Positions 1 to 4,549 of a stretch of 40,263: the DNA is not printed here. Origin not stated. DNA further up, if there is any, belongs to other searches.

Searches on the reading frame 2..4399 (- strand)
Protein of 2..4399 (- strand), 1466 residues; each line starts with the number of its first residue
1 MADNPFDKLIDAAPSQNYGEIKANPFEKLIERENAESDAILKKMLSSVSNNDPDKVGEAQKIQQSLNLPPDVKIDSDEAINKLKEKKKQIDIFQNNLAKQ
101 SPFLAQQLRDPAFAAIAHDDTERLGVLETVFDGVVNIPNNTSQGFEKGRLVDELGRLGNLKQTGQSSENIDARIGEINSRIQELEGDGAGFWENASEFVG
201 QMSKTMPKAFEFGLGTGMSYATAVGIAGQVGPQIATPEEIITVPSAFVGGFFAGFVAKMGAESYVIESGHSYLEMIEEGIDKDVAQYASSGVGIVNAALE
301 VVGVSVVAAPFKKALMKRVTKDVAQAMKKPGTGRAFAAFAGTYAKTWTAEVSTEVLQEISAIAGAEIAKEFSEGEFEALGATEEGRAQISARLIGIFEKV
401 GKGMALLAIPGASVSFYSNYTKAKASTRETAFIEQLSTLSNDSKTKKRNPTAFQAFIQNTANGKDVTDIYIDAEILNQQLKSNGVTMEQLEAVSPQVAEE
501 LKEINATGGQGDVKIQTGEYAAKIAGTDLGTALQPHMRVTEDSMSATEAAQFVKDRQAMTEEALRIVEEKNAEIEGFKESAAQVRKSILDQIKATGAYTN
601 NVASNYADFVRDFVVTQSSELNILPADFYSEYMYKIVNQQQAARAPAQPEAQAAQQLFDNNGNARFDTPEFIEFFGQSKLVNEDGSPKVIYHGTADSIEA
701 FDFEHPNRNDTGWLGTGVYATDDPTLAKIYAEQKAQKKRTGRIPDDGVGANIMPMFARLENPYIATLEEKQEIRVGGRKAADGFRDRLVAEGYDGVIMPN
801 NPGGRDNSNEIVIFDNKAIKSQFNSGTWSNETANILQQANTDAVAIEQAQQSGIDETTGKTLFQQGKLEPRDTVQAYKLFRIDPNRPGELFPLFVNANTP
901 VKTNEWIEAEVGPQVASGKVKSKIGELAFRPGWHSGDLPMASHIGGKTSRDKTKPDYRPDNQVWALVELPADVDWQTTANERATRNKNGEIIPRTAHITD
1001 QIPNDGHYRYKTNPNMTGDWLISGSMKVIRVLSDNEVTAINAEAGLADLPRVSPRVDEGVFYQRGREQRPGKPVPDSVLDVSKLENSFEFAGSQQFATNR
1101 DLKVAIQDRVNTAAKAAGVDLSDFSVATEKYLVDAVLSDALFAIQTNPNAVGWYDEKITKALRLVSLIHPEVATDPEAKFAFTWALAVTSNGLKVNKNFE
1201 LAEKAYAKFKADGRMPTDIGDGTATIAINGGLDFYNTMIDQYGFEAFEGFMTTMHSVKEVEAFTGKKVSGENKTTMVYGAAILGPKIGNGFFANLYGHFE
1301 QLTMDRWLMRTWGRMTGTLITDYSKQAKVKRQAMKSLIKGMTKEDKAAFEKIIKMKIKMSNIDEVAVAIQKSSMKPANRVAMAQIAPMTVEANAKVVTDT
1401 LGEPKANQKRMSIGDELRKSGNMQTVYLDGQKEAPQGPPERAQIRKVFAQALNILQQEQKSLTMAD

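Call 8: search_protein_families(library=pfam, proteins=[window:2-4399:-], max_evalue=0.01)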
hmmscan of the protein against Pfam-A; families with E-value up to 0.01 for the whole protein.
window:2-4399:- (1466 aa): 2 families
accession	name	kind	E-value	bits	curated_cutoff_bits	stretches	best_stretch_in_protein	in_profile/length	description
PF18760.7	ART-PolyVal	-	9.7e-20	72.2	31.2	1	682-824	1-135/140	ADP-Ribosyltransferase in polyvalent proteins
PF18834.6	LPD22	-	8.8e-15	55.2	28.6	1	44-136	6-92/97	Large polyvalent protein associated domain 22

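Call 9: search_protein_families(library=phrogs, proteins=[window:2-4399:-], max_evalue=0.001)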
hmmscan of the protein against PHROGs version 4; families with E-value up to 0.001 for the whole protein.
window:2-4399:- (1466 aa): 6 families
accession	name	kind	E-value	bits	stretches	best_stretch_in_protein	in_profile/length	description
phrog_30118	-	unknown function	5.3e-60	203.2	1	873-1052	3-182/194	-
phrog_9880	-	unknown function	4e-45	154.9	2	244-664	288-679/2231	-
phrog_21376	-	unknown function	4e-17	61.9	1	670-858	530-707/1664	-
phrog_4700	-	unknown function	1.2e-08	35.8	1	671-815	4-141/149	-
phrog_12224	-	unknown function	8.3e-08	33.3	1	872-949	3-68/110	-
phrog_28077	-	unknown function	2.8e-06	26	1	172-412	106-355/1524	-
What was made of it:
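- On T7-like single-subunit RNA polymerase promoter: No polymerase domain was found in any ORF scanned, including the 3146-aa and 1877-aa proteins (calls 8, 9).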
